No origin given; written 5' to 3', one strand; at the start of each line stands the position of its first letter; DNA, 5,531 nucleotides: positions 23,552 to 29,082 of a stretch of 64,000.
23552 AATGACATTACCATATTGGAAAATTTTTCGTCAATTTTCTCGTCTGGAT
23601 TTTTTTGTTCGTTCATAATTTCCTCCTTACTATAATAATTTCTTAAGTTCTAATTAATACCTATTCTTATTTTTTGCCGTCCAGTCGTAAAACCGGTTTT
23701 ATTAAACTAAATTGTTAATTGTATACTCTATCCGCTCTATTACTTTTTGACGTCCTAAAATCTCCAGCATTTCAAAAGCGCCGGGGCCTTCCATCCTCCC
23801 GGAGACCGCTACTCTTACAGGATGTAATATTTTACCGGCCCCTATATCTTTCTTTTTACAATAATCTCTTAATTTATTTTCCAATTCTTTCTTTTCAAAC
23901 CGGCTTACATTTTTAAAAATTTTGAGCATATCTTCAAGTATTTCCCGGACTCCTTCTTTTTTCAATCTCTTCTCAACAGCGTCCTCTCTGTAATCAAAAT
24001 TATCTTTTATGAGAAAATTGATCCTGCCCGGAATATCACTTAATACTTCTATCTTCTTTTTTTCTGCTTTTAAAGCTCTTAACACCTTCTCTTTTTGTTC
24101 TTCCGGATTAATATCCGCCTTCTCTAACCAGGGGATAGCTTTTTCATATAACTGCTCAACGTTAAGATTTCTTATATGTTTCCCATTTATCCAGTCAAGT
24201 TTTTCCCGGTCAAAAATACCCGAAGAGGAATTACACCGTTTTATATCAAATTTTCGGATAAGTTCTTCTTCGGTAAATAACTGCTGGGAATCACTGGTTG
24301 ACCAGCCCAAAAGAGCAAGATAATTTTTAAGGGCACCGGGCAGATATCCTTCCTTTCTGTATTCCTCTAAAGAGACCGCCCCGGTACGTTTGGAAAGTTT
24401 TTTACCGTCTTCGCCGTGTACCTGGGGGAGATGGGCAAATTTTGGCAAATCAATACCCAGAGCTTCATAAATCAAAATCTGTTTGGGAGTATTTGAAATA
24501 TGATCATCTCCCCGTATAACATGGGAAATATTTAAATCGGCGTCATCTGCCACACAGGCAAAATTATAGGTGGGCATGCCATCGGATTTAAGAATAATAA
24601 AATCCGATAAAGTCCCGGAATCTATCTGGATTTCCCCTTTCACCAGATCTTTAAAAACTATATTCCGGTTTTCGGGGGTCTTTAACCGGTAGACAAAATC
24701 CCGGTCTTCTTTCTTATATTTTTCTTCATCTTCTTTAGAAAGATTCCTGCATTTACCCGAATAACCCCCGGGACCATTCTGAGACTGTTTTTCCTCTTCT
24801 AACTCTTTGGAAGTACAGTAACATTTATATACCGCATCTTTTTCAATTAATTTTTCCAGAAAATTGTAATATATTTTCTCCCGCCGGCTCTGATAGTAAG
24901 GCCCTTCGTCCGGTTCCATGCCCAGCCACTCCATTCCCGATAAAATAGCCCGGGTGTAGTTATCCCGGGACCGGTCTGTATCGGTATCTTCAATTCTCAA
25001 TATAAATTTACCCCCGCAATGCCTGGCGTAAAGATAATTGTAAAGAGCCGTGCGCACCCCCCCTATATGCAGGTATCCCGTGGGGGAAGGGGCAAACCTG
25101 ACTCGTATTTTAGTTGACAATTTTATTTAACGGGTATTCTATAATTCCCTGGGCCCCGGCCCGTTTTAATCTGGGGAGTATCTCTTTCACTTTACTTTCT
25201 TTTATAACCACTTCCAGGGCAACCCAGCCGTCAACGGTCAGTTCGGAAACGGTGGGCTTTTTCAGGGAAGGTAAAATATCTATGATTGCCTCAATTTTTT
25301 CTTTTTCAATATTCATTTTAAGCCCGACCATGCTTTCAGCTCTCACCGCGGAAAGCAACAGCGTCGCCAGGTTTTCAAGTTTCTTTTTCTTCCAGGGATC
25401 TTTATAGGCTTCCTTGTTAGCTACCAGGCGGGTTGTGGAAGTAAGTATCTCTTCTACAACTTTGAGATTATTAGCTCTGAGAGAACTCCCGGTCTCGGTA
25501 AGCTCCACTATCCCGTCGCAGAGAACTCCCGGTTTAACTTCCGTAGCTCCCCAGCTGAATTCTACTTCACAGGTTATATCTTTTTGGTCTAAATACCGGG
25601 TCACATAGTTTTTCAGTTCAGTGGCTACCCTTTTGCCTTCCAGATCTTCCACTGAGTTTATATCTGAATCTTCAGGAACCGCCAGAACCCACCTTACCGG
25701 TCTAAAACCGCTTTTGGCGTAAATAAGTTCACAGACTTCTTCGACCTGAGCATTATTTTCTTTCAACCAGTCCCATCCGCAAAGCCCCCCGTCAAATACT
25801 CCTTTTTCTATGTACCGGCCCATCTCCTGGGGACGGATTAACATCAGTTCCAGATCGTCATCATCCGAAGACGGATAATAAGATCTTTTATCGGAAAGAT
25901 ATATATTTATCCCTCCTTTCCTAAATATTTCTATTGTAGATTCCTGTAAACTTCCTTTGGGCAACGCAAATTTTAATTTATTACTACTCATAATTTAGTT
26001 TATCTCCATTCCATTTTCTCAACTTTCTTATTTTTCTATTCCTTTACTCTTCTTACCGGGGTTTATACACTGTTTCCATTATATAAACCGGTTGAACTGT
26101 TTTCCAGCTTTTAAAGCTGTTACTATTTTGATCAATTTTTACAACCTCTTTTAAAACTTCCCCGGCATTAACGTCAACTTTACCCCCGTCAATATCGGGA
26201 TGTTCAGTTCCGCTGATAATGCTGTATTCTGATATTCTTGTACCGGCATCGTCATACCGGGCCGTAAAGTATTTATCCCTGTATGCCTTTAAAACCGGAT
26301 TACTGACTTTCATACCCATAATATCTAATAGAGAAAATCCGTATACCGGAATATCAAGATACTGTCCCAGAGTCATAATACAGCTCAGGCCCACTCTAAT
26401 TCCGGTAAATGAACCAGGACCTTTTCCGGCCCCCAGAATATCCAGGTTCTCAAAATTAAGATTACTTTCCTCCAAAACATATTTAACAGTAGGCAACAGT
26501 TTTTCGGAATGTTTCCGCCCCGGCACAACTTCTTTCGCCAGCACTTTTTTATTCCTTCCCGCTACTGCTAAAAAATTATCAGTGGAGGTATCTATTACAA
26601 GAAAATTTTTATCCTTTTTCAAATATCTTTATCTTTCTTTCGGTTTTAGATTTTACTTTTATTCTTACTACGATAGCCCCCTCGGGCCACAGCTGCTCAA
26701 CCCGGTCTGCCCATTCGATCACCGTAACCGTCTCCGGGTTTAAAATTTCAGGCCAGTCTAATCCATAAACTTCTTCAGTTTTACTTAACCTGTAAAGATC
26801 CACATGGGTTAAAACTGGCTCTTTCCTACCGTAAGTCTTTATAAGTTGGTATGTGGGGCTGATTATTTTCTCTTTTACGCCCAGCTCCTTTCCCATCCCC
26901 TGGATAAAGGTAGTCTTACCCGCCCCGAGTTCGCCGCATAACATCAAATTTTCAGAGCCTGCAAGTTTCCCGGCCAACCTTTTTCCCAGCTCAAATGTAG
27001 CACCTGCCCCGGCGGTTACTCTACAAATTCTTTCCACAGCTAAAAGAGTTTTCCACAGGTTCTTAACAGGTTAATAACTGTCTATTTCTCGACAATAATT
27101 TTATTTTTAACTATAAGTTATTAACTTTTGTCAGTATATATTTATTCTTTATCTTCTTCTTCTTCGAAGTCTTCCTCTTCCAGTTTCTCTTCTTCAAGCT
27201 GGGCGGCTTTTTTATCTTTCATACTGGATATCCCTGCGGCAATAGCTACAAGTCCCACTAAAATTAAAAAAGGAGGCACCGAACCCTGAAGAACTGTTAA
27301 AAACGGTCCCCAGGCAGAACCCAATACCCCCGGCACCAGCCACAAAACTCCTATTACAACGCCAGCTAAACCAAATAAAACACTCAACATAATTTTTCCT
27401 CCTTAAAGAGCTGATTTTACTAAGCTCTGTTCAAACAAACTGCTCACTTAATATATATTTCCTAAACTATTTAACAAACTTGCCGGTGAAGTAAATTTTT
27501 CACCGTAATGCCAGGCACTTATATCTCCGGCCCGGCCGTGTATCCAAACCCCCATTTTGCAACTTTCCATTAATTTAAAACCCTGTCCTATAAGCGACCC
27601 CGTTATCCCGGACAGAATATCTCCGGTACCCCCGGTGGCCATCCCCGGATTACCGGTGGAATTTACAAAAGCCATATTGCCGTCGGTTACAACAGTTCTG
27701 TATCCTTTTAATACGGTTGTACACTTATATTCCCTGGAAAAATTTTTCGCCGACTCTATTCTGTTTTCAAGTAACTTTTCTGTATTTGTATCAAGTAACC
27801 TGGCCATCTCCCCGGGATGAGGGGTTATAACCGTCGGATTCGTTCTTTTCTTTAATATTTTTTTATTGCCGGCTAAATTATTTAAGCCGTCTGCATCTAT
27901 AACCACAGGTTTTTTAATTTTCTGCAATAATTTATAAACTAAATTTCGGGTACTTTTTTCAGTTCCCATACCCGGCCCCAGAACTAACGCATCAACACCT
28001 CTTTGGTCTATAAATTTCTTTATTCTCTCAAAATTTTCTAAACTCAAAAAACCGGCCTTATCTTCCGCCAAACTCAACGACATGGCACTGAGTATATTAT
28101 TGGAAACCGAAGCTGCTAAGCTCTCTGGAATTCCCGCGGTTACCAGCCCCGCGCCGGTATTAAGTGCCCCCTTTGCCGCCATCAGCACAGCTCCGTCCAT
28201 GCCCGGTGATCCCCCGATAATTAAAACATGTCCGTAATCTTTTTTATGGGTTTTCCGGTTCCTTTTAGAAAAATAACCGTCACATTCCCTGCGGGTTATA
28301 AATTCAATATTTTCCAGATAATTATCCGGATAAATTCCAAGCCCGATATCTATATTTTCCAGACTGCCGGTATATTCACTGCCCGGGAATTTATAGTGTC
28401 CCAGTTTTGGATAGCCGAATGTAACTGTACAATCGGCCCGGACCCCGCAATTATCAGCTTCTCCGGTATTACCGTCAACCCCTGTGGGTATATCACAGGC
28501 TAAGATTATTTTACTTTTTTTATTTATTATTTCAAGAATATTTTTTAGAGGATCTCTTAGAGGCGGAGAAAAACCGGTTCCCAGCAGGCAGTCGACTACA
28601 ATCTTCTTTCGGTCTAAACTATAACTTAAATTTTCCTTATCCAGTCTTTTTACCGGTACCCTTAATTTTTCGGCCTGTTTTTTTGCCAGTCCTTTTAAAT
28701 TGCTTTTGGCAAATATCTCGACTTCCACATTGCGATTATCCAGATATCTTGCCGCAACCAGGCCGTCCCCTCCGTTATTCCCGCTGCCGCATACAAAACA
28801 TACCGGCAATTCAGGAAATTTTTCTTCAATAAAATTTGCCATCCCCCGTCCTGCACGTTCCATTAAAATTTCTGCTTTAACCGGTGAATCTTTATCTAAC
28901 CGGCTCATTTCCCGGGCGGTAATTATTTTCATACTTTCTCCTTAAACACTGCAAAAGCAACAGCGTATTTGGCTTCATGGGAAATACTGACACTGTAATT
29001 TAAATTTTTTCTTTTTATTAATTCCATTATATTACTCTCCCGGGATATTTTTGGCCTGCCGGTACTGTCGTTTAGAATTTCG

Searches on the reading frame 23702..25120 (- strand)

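Call 32: search_protein_families(library=ncbifam, proteins=[window:23702-25120:-], max_evalue=1e-10)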
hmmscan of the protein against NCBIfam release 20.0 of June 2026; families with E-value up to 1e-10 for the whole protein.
window:23702-25120:- (472 aa): 10 families
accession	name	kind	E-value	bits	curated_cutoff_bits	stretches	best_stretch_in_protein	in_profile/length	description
TIGR00464.1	gltX_bact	equivalog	5.9e-165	549.7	289.95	1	4-465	1-464/470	glutamate--tRNA ligase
TIGR03838.1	queuosine_YadB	equivalog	6.4e-76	255.3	276.7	1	6-277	2-261/272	tRNA glutamyl-Q(34) synthetase GluQRS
NF004314.0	PRK05710.1-3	equivalog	9.9e-73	245.1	256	1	4-289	6-276/297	tRNA glutamyl-Q(34) synthetase GluQRS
NF004315.1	PRK05710.1-4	equivalog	5.3e-71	239.2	250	1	8-264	2-270/274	tRNA glutamyl-Q(34) synthetase GluQRS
NF004313.0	PRK05710.1-2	equivalog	1e-59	202.2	380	1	3-264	3-264/299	tRNA glutamyl-Q(34) synthetase GluQRS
NF003169.0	PRK04156.1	equivalog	5.1e-46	157.5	516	1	3-254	100-351/567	glutamate--tRNA ligase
NF004312.0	PRK05710.1-1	equivalog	9.3e-46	156.6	453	1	7-288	16-279/306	tRNA glutamyl-Q(34) synthetase GluQRS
TIGR00463.1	gltX_arch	equivalog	6.9e-42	143.7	401.75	1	4-251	93-339/560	glutamate--tRNA ligase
TIGR00440.1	glnS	equivalog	2e-20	73.2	425.8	1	5-138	1-133/524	glutamine--tRNA ligase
NF011291.0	PRK14703.1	equivalog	3.5e-20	71.9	681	1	4-130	31-156/769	glutamine--tRNA ligase/YqeY domain fusion protein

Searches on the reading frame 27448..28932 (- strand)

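Call 32: search_protein_families(library=ncbifam, proteins=[window:27448-28932:-], max_evalue=1e-10)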
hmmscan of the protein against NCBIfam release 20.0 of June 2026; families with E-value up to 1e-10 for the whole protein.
window:27448-28932:- (494 aa): 3 families
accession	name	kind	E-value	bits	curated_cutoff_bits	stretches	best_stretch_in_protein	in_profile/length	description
NF007856.0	PRK10565.1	equivalog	2.1e-79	267.5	703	1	23-488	41-492/510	bifunctional ADP-dependent NAD(P)H-hydrate dehydratase/NAD(P)H-hydrate epimerase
TIGR00196.1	yjeF_cterm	hypoth_equivalog_domain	5.6e-61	206.3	129.85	1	220-489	11-270/277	NAD(P)H-hydrate dehydratase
TIGR00197.1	yjeF_nterm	hypoth_equivalog_domain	2.6e-42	144.8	88.6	1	19-198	22-204/206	NAD(P)H-hydrate epimerase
